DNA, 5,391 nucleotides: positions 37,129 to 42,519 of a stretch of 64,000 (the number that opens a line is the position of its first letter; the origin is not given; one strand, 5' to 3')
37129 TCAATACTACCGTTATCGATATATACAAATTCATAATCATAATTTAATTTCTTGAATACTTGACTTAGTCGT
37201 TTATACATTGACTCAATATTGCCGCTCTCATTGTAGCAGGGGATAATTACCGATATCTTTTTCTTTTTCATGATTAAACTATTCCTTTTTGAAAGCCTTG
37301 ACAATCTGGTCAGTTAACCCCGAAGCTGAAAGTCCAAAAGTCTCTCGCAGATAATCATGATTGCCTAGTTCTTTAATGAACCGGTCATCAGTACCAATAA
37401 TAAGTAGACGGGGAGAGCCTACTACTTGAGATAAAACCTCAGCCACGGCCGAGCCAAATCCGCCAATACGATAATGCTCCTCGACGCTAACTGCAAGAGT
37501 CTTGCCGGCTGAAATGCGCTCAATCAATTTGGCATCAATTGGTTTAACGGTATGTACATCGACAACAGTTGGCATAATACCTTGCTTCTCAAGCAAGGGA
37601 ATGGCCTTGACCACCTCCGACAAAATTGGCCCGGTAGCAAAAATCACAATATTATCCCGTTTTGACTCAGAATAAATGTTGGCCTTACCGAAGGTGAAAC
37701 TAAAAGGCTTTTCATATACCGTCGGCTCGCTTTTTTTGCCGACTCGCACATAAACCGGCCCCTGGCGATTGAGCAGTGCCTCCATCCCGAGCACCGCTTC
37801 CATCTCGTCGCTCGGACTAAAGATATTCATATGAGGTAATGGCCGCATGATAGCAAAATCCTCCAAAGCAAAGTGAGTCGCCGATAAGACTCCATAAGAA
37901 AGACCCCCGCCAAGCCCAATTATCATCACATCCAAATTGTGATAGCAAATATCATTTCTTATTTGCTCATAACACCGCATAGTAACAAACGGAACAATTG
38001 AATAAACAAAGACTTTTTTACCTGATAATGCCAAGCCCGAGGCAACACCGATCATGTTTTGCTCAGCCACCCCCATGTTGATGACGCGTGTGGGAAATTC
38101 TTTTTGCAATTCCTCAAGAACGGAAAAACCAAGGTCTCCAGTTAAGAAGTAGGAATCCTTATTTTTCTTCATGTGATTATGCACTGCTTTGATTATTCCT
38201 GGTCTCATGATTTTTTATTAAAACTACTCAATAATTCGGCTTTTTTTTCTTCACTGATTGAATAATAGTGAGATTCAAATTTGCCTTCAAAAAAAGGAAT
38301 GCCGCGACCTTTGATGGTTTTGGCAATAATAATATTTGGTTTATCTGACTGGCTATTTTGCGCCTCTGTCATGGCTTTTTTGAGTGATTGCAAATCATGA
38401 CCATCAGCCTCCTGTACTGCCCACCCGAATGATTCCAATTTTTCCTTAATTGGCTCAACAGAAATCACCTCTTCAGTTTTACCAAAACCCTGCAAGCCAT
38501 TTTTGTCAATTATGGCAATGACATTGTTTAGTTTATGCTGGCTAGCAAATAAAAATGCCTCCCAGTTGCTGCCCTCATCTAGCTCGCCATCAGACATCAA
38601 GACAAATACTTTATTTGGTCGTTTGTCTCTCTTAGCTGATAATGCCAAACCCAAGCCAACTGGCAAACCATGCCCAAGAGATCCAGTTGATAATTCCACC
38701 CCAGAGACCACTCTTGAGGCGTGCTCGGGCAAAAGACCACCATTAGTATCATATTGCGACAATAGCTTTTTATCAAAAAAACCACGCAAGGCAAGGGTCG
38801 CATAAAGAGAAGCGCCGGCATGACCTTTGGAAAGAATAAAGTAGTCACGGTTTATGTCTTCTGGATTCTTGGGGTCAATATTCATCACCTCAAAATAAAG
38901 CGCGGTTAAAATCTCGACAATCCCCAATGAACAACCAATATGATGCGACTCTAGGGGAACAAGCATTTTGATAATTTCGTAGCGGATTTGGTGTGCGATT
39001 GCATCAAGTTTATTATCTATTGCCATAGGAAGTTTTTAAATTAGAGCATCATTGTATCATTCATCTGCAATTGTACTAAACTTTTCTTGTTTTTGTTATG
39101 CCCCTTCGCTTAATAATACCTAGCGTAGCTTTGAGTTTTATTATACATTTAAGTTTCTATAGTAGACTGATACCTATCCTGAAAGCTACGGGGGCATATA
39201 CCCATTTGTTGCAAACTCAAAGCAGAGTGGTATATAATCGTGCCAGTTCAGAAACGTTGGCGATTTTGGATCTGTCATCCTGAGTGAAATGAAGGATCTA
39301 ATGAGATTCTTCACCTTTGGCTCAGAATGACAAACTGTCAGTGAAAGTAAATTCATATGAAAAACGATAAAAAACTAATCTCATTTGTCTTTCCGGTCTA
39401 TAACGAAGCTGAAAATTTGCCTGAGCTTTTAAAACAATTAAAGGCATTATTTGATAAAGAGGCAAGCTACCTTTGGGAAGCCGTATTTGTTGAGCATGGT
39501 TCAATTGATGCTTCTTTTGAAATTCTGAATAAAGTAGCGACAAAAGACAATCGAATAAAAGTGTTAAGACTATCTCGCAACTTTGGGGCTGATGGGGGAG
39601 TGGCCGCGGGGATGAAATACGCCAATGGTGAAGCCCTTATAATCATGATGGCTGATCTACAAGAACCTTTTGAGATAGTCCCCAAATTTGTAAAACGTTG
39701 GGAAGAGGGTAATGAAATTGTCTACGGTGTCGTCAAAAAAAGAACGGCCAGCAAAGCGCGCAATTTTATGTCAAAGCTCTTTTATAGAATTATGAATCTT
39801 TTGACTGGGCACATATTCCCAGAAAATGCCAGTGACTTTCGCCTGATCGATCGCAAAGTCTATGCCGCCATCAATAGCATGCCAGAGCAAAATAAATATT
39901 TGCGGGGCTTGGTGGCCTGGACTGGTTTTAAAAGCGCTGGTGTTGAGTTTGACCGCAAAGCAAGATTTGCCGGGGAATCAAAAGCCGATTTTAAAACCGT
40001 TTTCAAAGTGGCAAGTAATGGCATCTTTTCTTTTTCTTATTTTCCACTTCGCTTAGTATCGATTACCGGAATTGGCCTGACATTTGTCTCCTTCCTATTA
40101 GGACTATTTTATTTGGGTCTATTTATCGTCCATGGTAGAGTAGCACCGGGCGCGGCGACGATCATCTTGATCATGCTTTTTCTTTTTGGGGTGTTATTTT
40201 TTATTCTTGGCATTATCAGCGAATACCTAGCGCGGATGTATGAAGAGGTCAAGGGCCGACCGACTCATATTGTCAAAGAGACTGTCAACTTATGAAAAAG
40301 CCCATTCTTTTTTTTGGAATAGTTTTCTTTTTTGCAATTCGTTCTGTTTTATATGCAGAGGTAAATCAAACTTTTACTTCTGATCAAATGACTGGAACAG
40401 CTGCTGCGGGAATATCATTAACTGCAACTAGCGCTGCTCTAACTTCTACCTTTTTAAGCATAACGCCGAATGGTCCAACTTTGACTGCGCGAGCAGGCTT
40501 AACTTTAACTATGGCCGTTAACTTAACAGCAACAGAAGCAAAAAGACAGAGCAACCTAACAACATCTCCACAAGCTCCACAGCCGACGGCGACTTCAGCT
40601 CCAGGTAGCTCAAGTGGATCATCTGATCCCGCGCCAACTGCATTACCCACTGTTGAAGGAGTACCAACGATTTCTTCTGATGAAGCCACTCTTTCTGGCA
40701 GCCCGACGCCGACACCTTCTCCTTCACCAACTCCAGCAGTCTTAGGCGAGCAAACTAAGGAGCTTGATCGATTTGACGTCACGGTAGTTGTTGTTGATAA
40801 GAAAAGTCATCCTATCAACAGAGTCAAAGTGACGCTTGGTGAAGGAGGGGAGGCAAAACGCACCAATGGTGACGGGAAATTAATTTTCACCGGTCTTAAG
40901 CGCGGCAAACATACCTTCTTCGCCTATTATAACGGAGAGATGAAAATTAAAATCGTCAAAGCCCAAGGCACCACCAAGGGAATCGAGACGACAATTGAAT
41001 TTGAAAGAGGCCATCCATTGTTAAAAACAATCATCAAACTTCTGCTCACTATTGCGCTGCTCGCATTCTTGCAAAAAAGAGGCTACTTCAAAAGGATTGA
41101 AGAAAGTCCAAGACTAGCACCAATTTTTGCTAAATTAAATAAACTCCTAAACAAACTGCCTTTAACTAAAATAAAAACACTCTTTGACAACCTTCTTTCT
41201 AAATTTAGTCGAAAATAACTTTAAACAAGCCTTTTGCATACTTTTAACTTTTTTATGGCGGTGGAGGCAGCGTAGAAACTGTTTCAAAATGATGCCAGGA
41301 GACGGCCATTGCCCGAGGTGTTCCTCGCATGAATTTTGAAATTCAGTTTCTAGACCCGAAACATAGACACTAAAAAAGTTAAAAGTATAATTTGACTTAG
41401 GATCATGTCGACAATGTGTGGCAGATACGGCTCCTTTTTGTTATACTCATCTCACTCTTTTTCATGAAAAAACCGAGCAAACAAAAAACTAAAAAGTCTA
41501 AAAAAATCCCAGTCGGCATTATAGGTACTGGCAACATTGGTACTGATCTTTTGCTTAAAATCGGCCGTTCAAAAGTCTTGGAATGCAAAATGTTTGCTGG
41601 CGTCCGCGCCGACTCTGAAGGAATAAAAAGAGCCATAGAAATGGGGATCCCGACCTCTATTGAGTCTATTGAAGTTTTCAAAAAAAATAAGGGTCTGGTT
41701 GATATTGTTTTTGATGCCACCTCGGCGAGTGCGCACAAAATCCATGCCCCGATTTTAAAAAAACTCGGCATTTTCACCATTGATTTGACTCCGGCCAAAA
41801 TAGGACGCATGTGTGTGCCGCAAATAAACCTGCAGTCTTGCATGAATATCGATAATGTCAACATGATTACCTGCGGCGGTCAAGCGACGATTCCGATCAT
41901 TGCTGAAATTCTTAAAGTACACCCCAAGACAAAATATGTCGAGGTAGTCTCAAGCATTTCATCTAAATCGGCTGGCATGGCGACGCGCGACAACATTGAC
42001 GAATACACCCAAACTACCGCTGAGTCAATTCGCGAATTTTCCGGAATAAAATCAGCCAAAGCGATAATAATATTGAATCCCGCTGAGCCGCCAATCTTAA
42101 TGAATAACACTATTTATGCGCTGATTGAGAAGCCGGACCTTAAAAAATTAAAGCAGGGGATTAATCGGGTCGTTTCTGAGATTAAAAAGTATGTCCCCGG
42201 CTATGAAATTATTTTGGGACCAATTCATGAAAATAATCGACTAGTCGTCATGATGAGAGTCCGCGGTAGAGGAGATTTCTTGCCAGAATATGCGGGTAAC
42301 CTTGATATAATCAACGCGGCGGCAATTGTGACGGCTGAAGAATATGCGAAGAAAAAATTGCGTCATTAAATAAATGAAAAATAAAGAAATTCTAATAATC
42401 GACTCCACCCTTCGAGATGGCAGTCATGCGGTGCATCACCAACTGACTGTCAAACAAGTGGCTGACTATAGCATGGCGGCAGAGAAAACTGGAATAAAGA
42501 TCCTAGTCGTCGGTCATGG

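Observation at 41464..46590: DmpF/DmpG-like dehydrogenase-aldolase pair, an ALS/YerE-like ThDP enzyme and an aminotransferase embedded in a glycan locus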

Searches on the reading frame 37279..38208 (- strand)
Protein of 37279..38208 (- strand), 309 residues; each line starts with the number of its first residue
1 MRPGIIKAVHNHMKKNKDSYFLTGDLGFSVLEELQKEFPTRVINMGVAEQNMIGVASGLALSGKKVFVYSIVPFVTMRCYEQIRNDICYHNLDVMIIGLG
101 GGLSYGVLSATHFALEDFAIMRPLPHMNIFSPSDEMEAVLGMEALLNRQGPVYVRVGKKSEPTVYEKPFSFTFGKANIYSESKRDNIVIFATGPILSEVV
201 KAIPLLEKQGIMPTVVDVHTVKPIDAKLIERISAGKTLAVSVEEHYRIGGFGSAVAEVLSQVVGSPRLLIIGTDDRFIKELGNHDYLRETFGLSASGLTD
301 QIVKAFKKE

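Call 5: search_protein_families(library=pfam, proteins=[window:37279-38208:-])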
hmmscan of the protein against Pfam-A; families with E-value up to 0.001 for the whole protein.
window:37279-38208:- (309 aa): 2 families
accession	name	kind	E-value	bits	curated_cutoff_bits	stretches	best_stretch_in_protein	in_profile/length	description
PF02779.29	Transket_pyr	-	8.3e-25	87.9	27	1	7-159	11-170/174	Transketolase, pyrimidine binding domain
PF02780.25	Transketolase_C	-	2.3e-20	73.2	25.9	1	174-261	1-86/124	Transketolase, C-terminal domain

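Call 22: search_protein_families(library=ncbifam, proteins=[window:37279-38208:-], max_evalue=0.00001)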
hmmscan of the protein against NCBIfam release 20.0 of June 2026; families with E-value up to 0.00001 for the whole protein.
window:37279-38208:- (309 aa): 9 families
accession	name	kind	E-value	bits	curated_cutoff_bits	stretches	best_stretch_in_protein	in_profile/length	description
NF004559.0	PRK05899.2-5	equivalog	5.3e-52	176.9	488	1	7-274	326-594/627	transketolase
TIGR00204.1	dxs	equivalog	2.7e-41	141.8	465.95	1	29-305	341-614/616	1-deoxy-D-xylulose-5-phosphate synthase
NF003933.0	PRK05444.2-2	equivalog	2.5e-33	115.5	395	1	29-306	324-605/606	1-deoxy-D-xylulose-5-phosphate synthase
NF008968.0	PRK12315.1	subfamily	7.6e-29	100.4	510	1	27-304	308-579/582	1-deoxy-D-xylulose-5-phosphate synthase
NF004556.0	PRK05899.2-2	equivalog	1.6e-24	86.2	575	1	22-305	351-637/639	transketolase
NF006667.0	PRK09212.1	subfamily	7.1e-15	54.7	321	1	3-260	8-277/327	pyruvate dehydrogenase complex E1 component subunit beta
NF008854.0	PRK11892.1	equivalog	2.7e-12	46.1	454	1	167-260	325-416/464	pyruvate dehydrogenase complex E1 component subunit beta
TIGR00232.1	tktlase_bact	equivalog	2.1e-11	42.9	682.25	1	34-225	390-581/654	transketolase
NF004558.0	PRK05899.2-4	equivalog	3.2e-08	32.4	788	1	33-243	384-597/651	transketolase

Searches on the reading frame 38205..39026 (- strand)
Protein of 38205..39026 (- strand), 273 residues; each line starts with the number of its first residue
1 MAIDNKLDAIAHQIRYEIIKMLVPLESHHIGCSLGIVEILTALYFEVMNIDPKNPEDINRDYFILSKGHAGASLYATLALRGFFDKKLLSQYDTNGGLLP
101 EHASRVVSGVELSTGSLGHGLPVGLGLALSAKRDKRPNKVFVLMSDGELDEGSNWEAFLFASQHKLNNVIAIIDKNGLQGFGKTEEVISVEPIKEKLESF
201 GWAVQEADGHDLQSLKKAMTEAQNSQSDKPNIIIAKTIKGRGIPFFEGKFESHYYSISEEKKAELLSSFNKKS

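Call 5: search_protein_families(library=pfam, proteins=[window:38205-39026:-])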
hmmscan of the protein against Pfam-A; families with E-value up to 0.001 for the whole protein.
window:38205-39026:- (273 aa): 5 families
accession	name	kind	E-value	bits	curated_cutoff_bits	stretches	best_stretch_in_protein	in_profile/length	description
PF00456.26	Transketolase_N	-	1.4e-43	149.6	22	1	11-263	6-269/334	Transketolase, thiamine diphosphate binding domain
PF13292.11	DXP_synthase_N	-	1.4e-10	41.4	21.2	1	5-176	16-171/274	1-deoxy-D-xylulose-5-phosphate synthase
PF09364.15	XFP_N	-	2.7e-06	26.9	23.7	1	86-225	112-250/364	XFP N-terminal domain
PF00676.26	E1_dh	-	1.1e-05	25.1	22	1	105-227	91-212/300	Dehydrogenase E1 component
PF02775.26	TPP_enzyme_C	-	0.00043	20.5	21.9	0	113-185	26-91/151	Thiamine pyrophosphate enzyme, C-terminal TPP binding domain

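Call 22: search_protein_families(library=ncbifam, proteins=[window:38205-39026:-], max_evalue=0.00001)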
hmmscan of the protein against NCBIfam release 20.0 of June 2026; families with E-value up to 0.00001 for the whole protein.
window:38205-39026:- (273 aa): 11 families
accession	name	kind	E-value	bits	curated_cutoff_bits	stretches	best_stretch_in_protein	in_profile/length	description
NF004559.0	PRK05899.2-5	equivalog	6.7e-74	249.2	488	1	6-268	17-278/627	transketolase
NF004556.0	PRK05899.2-2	equivalog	1.2e-61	208.8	575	1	5-266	15-273/639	transketolase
TIGR00232.1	tktlase_bact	equivalog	6.3e-45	153.7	682.25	1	14-264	7-268/654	transketolase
NF004558.0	PRK05899.2-4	equivalog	3e-41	141.6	788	1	25-270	21-271/651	transketolase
TIGR03182.1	PDH_E1_alph_y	equivalog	1e-12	47.6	393.85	1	115-242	110-238/315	pyruvate dehydrogenase (acetyl-transferring) E1 component subunit alpha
NF003933.0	PRK05444.2-2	equivalog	8.2e-12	44.4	395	1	5-261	23-271/606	1-deoxy-D-xylulose-5-phosphate synthase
TIGR00204.1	dxs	equivalog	2.8e-11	42.7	465.95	1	5-176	16-171/616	1-deoxy-D-xylulose-5-phosphate synthase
TIGR00759.1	aceE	equivalog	1.4e-09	36.5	859.9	0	56-176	126-257/885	pyruvate dehydrogenase (acetyl-transferring), homodimeric type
NF008968.0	PRK12315.1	subfamily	2.2e-06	26.3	510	0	6-44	20-57/582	1-deoxy-D-xylulose-5-phosphate synthase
TIGR03181.1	PDH_E1_alph_x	equivalog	3.2e-06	26.3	411.35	1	117-225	124-231/341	pyruvate dehydrogenase (acetyl-transferring) E1 component subunit alpha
TIGR03186.1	AKGDH_not_PDH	exception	5.7e-06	24.9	1408.3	0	135-176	216-257/889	alpha-ketoglutarate dehydrogenase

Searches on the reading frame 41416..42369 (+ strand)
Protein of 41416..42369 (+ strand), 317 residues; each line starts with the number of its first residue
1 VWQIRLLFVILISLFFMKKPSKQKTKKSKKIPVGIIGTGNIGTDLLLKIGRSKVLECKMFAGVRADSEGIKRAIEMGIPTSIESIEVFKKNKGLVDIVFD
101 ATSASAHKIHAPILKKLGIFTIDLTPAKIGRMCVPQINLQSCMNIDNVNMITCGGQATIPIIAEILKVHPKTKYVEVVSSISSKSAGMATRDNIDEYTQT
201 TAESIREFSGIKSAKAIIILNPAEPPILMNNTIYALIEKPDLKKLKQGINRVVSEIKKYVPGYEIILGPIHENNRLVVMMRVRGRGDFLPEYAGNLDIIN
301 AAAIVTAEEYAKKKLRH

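Call 3: search_protein_families(library=pfam, proteins=[window:41416-42369:+])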
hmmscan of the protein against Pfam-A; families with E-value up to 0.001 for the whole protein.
window:41416-42369:+ (317 aa): 2 families
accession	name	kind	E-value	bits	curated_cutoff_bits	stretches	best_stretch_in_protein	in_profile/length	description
PF09290.16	AcetDehyd-dimer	-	2.8e-50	170.6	26.6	1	153-290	1-138/138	Prokaryotic acetaldehyde dehydrogenase, dimerisation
PF01118.30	Semialdhyde_dh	-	1.3e-08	35.7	26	1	33-127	2-99/121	Semialdehyde dehydrogenase, NAD binding domain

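Call 4: search_protein_families(library=ncbifam, proteins=[window:41416-42369:+])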
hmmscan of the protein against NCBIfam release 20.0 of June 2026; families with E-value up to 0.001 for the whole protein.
window:41416-42369:+ (317 aa): 3 families
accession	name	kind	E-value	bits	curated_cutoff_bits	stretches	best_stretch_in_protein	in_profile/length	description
NF006157.0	PRK08300.1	subfamily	1e-116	389.5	166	1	27-316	2-297/303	acetaldehyde dehydrogenase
TIGR03215.1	ac_ald_DH_ac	equivalog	4.8e-115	383.8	282.25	1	30-314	1-283/285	acetaldehyde dehydrogenase (acetylating)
TIGR01296.1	asd_B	equivalog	6e-05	22.3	324.2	1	33-204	2-177/339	aspartate-semialdehyde dehydrogenase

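Call 34: search_solved_structures(query=window:41464-42369:+, max_evalue=1e-20, show_alignments=2)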
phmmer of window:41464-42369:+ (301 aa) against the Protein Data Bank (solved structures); distinct sequences matched with E-value up to 1e-20: 5.
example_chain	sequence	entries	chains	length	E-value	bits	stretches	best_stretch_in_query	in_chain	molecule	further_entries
7z3s_A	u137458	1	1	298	3.5e-89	301.9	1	13-299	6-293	Acetaldehyde dehydrogenase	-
4lrs_B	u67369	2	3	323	5.7e-74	252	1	15-293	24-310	Acetaldehyde dehydrogenase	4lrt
4jn6_B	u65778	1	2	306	6.5e-71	242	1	13-299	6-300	Acetaldehyde dehydrogenase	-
1nvm_B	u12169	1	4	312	1.3e-70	241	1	13-299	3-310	acetaldehyde dehydrogenase (acylating)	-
8ih7_B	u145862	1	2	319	8.5e-69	235.1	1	14-295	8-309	Acetaldehyde dehydrogenase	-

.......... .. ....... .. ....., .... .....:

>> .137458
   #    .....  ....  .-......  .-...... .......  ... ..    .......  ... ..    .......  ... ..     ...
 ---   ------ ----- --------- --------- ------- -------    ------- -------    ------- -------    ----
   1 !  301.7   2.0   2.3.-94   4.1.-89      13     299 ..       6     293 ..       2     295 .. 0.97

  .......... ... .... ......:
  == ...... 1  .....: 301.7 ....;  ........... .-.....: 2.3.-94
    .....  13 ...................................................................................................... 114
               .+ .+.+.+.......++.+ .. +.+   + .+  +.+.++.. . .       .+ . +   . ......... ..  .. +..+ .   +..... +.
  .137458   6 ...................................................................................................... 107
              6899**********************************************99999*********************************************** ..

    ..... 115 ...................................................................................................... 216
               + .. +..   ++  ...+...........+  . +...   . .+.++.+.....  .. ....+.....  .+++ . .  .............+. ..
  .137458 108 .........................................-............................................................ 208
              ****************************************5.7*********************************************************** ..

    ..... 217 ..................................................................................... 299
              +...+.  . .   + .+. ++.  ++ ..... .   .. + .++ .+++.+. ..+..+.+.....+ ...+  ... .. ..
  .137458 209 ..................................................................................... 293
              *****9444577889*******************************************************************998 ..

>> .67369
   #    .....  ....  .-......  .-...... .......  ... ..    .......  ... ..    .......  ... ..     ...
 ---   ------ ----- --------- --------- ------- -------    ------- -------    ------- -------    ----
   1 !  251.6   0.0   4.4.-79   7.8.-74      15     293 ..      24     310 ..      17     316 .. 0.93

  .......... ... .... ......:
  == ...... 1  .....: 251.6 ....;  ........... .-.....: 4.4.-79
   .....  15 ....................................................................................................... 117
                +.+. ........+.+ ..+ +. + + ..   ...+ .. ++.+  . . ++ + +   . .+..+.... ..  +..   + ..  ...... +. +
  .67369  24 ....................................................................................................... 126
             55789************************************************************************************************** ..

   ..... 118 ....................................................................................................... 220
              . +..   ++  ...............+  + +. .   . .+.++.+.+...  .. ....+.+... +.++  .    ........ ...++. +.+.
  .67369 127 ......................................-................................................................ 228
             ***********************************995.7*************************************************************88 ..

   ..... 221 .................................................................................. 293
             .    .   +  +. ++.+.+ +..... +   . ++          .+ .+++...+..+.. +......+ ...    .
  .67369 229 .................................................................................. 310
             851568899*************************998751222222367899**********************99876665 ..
